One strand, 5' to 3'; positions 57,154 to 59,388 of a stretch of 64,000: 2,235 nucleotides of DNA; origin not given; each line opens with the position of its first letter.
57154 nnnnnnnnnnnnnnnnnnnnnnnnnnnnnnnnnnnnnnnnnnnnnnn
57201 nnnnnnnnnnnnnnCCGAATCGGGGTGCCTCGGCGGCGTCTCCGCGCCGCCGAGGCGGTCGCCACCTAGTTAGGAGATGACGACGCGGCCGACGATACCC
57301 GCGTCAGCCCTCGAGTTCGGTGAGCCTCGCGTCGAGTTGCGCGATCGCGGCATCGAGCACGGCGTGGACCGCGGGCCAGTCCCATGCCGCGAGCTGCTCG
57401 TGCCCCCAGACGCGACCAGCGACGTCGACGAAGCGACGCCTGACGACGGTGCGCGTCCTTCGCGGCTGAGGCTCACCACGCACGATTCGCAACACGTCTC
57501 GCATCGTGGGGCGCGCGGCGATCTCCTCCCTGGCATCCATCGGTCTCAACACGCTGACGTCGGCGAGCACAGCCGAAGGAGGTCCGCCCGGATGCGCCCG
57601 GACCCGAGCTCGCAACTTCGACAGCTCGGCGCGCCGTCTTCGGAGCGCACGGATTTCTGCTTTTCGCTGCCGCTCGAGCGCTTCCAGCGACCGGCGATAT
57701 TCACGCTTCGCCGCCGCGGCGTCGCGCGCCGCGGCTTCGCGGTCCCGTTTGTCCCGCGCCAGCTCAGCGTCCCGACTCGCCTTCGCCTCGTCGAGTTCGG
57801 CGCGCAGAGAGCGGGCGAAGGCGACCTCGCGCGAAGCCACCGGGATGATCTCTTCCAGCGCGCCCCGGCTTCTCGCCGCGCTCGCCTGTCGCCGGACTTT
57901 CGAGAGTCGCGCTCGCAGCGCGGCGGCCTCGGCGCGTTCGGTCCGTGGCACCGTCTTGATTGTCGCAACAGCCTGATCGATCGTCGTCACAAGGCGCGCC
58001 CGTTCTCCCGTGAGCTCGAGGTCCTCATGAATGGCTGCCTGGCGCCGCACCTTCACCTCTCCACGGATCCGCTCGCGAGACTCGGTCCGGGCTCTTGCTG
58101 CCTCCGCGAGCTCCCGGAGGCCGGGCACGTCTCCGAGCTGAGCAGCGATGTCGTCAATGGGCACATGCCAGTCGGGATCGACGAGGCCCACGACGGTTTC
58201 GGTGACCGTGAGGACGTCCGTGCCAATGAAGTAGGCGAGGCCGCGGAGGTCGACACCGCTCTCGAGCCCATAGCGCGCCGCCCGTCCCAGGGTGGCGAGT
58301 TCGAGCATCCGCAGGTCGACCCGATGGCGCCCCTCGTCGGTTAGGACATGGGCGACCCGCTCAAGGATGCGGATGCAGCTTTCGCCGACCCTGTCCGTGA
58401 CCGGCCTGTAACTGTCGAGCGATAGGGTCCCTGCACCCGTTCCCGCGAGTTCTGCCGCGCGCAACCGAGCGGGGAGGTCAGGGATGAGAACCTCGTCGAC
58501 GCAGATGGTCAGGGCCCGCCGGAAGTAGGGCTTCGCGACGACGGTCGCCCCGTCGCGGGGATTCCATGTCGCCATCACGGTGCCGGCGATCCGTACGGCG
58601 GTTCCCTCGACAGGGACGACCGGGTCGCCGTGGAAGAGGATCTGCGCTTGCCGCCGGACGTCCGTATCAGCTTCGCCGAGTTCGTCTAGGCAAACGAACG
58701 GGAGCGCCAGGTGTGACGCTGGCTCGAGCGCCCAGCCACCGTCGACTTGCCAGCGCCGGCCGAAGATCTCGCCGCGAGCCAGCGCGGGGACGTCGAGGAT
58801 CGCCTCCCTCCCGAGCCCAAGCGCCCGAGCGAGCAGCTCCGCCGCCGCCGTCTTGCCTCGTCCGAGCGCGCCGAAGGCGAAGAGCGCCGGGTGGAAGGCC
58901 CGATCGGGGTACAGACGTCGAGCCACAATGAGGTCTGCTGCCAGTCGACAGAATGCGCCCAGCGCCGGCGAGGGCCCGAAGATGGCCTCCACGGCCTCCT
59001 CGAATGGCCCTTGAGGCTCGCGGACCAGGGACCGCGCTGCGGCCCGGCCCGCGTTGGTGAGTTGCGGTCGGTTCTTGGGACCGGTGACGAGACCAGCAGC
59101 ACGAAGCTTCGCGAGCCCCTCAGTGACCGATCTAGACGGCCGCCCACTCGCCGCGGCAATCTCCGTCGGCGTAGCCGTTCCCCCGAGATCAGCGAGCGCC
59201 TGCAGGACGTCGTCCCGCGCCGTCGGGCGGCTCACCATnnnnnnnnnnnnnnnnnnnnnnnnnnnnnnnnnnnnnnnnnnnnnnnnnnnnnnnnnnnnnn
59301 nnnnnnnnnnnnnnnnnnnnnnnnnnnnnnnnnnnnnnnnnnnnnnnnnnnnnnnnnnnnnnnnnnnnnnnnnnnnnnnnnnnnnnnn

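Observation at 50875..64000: tRNA-Tyr-anchored island with its own primase / ATPase / iteron replication module (satellite- or AICE-like replicon)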

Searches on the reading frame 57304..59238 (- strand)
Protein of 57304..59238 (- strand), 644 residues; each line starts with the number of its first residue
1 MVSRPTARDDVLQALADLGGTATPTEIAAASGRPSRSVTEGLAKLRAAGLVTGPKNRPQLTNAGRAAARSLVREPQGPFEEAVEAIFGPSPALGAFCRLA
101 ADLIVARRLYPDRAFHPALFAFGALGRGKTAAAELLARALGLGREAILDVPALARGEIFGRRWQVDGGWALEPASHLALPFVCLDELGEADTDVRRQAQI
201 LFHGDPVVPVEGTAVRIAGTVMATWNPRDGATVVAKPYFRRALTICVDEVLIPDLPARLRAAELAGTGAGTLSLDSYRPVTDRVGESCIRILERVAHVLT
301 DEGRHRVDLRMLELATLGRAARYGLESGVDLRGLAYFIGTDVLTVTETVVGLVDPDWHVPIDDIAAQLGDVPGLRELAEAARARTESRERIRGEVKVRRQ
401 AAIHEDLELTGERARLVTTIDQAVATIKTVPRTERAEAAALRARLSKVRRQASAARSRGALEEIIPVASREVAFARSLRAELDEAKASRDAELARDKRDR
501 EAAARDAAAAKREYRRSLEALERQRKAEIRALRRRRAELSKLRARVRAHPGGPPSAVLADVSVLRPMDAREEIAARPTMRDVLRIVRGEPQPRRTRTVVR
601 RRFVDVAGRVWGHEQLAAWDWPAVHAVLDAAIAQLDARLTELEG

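Call 7: search_protein_families(library=pfam, proteins=[window:57304-59238:-], max_evalue=0.01)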
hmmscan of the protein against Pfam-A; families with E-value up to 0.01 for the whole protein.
window:57304-59238:- (644 aa): 3 families
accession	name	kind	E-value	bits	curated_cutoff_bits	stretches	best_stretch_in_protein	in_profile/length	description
PF12802.13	MarR_2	-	0.0014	19.1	27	1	10-52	9-51/61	MarR family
PF01978.25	TrmB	-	0.0015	18.8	25.6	1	13-60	15-61/68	Sugar-specific transcriptional regulator TrmB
PF09339.16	HTH_IclR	-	0.0019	18.4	22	0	10-52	7-49/52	IclR helix-turn-helix domain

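Call 8: search_protein_families(library=phrogs, proteins=[window:57304-59238:-], max_evalue=0.001)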
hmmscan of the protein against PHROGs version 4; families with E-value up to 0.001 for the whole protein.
window:57304-59238:- (644 aa): 0 families

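Call 9: search_protein_families(library=ncbifam, proteins=[window:57304-59238:-], max_evalue=0.01)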
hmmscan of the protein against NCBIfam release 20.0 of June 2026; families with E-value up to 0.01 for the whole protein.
window:57304-59238:- (644 aa): 0 families

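Call 55: search_protein_families(library=padloc, proteins=[window:57304-59238:-], max_evalue=0.01)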
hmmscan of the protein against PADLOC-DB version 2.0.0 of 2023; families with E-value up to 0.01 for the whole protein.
window:57304-59238:- (644 aa): 0 families

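Call 56: search_solved_structures(query=window:57304-59238:-, max_evalue=1)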
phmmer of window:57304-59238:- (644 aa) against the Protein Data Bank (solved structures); distinct sequences matched with E-value up to 1: 0.

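Call 57: find_homologous_proteins(query=window:57304-59238:-, max_evalue=0.001)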
Query window:57304-59238:- (644 aa): 11 proteins with E <= 0.001 among 8000 candidates.
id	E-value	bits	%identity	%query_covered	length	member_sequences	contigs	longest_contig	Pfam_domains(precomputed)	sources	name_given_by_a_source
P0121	0.0e+0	1361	100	100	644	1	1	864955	-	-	-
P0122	2.7e-186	639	53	100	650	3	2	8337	-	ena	-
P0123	1.7e-181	623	53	99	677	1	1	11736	-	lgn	-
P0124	1.9e-172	593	51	99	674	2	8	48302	PF25213.2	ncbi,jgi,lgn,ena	jgi:hypothetical protein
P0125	2.0e-165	570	54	86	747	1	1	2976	PF13545.13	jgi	-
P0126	9.5e-155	535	48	98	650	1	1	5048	PF12802.14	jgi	jgi:hypothetical protein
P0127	7.4e-141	489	47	100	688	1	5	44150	PF13412.13,PF12802.14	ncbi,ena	-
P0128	2.1e-138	481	46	98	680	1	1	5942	-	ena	-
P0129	2.3e-134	468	52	84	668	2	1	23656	PF12840.14,PF12802.14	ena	-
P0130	3.3e-129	451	50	82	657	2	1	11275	PF12840.14,PF12802.14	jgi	-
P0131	1.8e-118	415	48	87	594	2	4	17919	-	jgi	-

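Call 58: find_encoding_contigs(protein=P0124, flank=10000, max_places=3)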
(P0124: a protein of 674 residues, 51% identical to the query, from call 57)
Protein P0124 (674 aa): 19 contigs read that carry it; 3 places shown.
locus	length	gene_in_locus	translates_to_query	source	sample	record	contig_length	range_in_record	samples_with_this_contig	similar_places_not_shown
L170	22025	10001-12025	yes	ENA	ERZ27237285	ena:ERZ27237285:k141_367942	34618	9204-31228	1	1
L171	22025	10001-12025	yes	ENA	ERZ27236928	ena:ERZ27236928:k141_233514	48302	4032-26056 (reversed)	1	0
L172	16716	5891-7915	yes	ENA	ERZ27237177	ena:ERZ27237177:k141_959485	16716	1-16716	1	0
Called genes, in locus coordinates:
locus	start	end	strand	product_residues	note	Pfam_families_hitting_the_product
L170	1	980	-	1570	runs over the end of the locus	PF09286:Pro-kuma_activ, PF01833:TIG, PF00041:fn3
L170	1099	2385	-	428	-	PF00563:EAL (faint), PF08668:HDOD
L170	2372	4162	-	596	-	PF00989:PAS, PF08448:PAS_4, PF13426:PAS_9, PF00990:GGDEF, PF00563:EAL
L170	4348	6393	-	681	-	PF01381:HTH_3, PF13560:HTH_31, PF01381:HTH_3, PF13560:HTH_31 (weak), PF01381:HTH_3, PF13560:HTH_31, PF15943:YdaS_toxin (weak), PF01381:HTH_3 (weak), +10 more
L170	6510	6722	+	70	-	PF12728:HTH_17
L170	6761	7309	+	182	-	-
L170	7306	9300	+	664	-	-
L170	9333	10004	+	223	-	-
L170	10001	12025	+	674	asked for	PF25213:HVO_A0261_N (weak)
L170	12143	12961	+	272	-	-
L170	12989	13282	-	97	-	-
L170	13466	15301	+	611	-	PF02899:Phage_int_SAM_1 (weak), PF13495:Phage_int_SAM_4 (faint), PF00589:Phage_integrase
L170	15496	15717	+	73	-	-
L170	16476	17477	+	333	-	PF00589:Phage_integrase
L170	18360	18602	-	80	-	-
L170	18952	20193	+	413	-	PF00589:Phage_integrase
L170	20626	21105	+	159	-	PF00583:Acetyltransf_1, PF13673:Acetyltransf_10 (weak), PF13508:Acetyltransf_7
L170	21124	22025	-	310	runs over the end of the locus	PF00296:Bac_luciferase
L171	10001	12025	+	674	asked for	PF25213:HVO_A0261_N (weak)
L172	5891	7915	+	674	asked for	PF25213:HVO_A0261_N (weak)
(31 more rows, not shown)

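Call 59: find_encoding_contigs(protein=P0129, flank=10000, max_places=2)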
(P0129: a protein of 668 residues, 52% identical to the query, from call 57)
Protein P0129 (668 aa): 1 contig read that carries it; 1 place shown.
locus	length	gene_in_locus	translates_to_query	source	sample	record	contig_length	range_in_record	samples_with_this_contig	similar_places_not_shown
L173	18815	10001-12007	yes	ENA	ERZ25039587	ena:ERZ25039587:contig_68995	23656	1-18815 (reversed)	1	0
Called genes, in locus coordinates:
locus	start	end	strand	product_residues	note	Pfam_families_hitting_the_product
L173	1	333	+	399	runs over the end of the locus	PF02457:DAC, PF10635:DisA-linker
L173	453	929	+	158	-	PF02559:CarD_TRCF_RID, PF21095:CarD_C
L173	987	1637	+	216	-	PF01128:IspD, PF12804:NTP_transf_3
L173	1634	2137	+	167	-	PF02542:YgbB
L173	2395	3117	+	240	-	PF08032:SpoU_sub_bind, PF00588:SpoU_methylase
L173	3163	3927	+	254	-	PF00378:ECH_1, PF16113:ECH_2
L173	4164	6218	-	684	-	PF08281:Sigma70_r4_2 (faint), PF09339:HTH_IclR (faint), PF12728:HTH_17 (faint), PF12844:HTH_19 (faint), PF01381:HTH_3, PF13560:HTH_31, PF01381:HTH_3 (weak), PF13560:HTH_31 (weak), +13 more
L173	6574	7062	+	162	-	-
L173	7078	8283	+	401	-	-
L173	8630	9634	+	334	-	PF02899:Phage_int_SAM_1 (weak), PF00589:Phage_integrase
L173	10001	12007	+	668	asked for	PF12802:MarR_2 (faint), PF12840:HTH_20 (weak)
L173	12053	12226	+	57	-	-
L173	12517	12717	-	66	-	-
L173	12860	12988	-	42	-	-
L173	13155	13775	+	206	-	-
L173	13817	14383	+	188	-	-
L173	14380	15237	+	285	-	PF13302:Acetyltransf_3 (weak), PF00550:PP-binding (weak)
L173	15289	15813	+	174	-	-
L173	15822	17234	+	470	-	PF02899:Phage_int_SAM_1, PF00589:Phage_integrase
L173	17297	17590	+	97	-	-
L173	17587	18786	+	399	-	PF14659:Phage_int_SAM_3 (weak)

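Call 68: predict_structure(alignment_id=A2)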
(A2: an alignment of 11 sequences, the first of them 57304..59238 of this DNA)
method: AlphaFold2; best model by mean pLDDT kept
length: 644 residues; sequences in the alignment: 11
mean_pLDDT: 67.3   pTM: 0.33
mean pLDDT of the five models: 67.3, 66.8, 65.2, 62.5, 59.8
residues with pLDDT >= 90: 131; 70-90: 167; 50-70: 178; < 50: 168
segments of 3 or more residues with pLDDT < 50: 1-4, 73-79, 88-92, 105-115, 150-164, 166-185, 187-194, 196-253, 266-281, 322-324, 347-351, 371-374
pLDDT, mean of each block of 10 residues (from residue 1): 61 88 89 84 92 92 81 46 49 51 48 48 57 64 57 40 46 44 45 47 39 37 34 32 34 51 47 42 70 72 59 59 58 64 50 56 52 48 57 57 70 91 92 91 94 84 91 93 91 91 89 88 89 91 72 81 88 71 68 74 90 86 90 91 84
secondary structure, 60 per line:
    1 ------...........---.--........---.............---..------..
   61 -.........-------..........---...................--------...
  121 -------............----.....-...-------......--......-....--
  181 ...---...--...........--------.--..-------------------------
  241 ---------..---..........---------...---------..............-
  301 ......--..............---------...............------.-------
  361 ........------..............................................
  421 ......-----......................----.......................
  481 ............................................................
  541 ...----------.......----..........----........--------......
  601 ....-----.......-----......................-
elements in order (helices of 4 or more, strands of 3 or more residues): H7-17 H24-31 H35-47 H62-70 H78-87 H91-109 E118-120 H128-139 E160-165 E168-173 H175-178 E181-183 H192-202 H255-264 H286-298 H301-306 H309-322 H332-346 H361-368 H375-426 H432-453 H458-543 H554-560 E565-574 H579-586 E595-604 E610-612 H613-616 H622-643

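Call 77: find_related_loci(query=A2, collection=metagenome_contigs, flank=10000)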
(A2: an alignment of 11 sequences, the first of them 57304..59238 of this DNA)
Query A2 (644 aa) in metagenome_contigs; peptide patterns used: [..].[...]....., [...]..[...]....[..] (x = any residue, [..] = any of these).
294 stretches matched a pattern; 7 encode a relative of the query (tblastn E <= 1e-3); 7 distinct loci.
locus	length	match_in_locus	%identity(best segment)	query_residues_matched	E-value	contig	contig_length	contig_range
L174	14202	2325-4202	48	7-636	8e-136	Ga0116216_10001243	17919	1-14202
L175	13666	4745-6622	48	7-636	8e-136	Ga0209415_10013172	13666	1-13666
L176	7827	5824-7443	52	6-547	3e-130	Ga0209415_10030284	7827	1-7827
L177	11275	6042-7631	50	3-531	1e-127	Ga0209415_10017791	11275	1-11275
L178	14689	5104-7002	44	9-636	2e-115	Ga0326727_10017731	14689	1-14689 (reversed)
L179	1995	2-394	55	201-331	1e-30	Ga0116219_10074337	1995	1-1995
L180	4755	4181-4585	35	117-245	1e-10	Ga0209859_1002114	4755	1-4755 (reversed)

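Call 84: search_protein_families(library=pfam, proteins=[L178:2818-3303:+, L178:3276-4562:+, L170:6761-7309:+, L170:7306-9300:+, L170:12143-12961:+, L173:6574-7062:+, L173:7078-8283:+], max_evalue=0.01)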
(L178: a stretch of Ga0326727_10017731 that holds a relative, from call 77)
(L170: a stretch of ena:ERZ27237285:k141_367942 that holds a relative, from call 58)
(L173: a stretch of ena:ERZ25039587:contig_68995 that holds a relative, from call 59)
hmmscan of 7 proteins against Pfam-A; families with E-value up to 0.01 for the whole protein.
L178:2818-3303:+ (161 aa): 1 family
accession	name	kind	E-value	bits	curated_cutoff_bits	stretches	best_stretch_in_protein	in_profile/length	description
PF00772.26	DnaB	-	7.1e-05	23.2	23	1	11-74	3-66/103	DnaB-like helicase N terminal domain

L178:3276-4562:+ (428 aa): 0 families

L170:6761-7309:+ (182 aa): 0 families

L170:7306-9300:+ (664 aa): 0 families

L170:12143-12961:+ (272 aa): 0 families

L173:6574-7062:+ (162 aa): 1 family
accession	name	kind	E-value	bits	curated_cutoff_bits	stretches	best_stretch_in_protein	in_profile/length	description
PF00772.26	DnaB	-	6.9e-05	23.3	23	1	23-71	3-51/103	DnaB-like helicase N terminal domain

L173:7078-8283:+ (401 aa): 0 families

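Call 89: search_protein_representatives(alignment_id=A2)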
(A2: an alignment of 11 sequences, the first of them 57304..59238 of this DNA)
Query: 11 sequences, 665 profile positions. Proteins with E-value up to 0.001 (for the whole library): 421; up to 1e-10: 251; up to 1e-30: 143. The best 150 are listed.
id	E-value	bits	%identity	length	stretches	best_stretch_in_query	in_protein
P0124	6.1e-277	937.2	-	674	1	2-664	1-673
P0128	1.8e-276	935.6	-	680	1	6-651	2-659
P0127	7.7e-274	926.9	-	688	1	2-663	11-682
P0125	2.3e-273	925.4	-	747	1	5-663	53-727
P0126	1.4e-270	916.2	-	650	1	2-661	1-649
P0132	6.7e-215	732.2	-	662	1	2-646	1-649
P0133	1.8e-201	687.8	-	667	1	8-638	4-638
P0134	1.3e-173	595.8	-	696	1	3-643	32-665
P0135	2.4e-171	588.3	-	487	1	32-469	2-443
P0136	3.1e-137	475.5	-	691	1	8-635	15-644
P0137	2.4e-126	439.6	-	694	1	5-640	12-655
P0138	3.5e-126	439.0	-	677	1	9-640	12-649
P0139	1.0e-124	434.2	-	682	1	14-639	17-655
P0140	2.0e-124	433.2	-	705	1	10-635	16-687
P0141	1.2e-118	414.1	-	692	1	6-638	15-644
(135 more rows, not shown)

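Call 91: search_solved_structures(query=A3, max_evalue=1, show_alignments=1)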
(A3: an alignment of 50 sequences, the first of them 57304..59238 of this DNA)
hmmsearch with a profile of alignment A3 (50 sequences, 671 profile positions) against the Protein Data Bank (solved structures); distinct sequences matched with E-value up to 1: 266 (the best 60 are shown).
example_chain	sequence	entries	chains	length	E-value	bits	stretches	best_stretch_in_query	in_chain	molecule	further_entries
6or5_A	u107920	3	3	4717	2.2e-13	52.8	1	123-261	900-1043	Midasin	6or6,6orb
6emw_B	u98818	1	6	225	3.2e-07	32.4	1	109-230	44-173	ATP-dependent Clp protease ATP-binding subunit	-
6em9_A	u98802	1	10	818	5.5e-07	31.6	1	109-229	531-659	ATP-dependent Clp protease ATP-binding subunit ClpC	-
6em8_A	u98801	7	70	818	1e-06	30.7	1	109-229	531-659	ATP-dependent Clp protease ATP-binding subunit ClpC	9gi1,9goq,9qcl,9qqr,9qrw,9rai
3j3t_A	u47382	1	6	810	1.1e-06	30.7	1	106-227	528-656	Negative regulator of genetic competence ClpC/MecB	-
8pvt_A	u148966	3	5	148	1.2e-06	30.5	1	5-72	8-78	Iron dependent repressor, putative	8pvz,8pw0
4fx0_A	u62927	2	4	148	6.2e-06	28.1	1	20-100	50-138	PROBABLE TRANSCRIPTIONAL REPRESSOR PROTEIN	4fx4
4lj4_A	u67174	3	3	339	7.3e-06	27.9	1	99-226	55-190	Chaperone protein ClpB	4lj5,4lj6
2hr3_A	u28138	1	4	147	1.2e-05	27.2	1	12-96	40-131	Probable transcriptional regulator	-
29hb_b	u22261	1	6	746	1.3e-05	27.1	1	110-226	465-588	ATP-dependent Clp protease, ATP-binding subunit ClpE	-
4lj8_A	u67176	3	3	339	1.3e-05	27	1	99-226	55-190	Chaperone protein ClpB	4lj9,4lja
3cjn_A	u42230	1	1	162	3.4e-05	25.7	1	1-96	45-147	Transcriptional regulator, MarR family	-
3lst_A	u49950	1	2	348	5.8e-05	24.9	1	9-78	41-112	CalO1 Methyltransferase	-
3j3r_A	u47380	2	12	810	5.9e-05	24.9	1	106-227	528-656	Negative regulator of genetic competence ClpC/MecB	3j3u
3j3s_A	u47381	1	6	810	5.9e-05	24.9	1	106-227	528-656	Negative regulator of genetic competence ClpC/MecB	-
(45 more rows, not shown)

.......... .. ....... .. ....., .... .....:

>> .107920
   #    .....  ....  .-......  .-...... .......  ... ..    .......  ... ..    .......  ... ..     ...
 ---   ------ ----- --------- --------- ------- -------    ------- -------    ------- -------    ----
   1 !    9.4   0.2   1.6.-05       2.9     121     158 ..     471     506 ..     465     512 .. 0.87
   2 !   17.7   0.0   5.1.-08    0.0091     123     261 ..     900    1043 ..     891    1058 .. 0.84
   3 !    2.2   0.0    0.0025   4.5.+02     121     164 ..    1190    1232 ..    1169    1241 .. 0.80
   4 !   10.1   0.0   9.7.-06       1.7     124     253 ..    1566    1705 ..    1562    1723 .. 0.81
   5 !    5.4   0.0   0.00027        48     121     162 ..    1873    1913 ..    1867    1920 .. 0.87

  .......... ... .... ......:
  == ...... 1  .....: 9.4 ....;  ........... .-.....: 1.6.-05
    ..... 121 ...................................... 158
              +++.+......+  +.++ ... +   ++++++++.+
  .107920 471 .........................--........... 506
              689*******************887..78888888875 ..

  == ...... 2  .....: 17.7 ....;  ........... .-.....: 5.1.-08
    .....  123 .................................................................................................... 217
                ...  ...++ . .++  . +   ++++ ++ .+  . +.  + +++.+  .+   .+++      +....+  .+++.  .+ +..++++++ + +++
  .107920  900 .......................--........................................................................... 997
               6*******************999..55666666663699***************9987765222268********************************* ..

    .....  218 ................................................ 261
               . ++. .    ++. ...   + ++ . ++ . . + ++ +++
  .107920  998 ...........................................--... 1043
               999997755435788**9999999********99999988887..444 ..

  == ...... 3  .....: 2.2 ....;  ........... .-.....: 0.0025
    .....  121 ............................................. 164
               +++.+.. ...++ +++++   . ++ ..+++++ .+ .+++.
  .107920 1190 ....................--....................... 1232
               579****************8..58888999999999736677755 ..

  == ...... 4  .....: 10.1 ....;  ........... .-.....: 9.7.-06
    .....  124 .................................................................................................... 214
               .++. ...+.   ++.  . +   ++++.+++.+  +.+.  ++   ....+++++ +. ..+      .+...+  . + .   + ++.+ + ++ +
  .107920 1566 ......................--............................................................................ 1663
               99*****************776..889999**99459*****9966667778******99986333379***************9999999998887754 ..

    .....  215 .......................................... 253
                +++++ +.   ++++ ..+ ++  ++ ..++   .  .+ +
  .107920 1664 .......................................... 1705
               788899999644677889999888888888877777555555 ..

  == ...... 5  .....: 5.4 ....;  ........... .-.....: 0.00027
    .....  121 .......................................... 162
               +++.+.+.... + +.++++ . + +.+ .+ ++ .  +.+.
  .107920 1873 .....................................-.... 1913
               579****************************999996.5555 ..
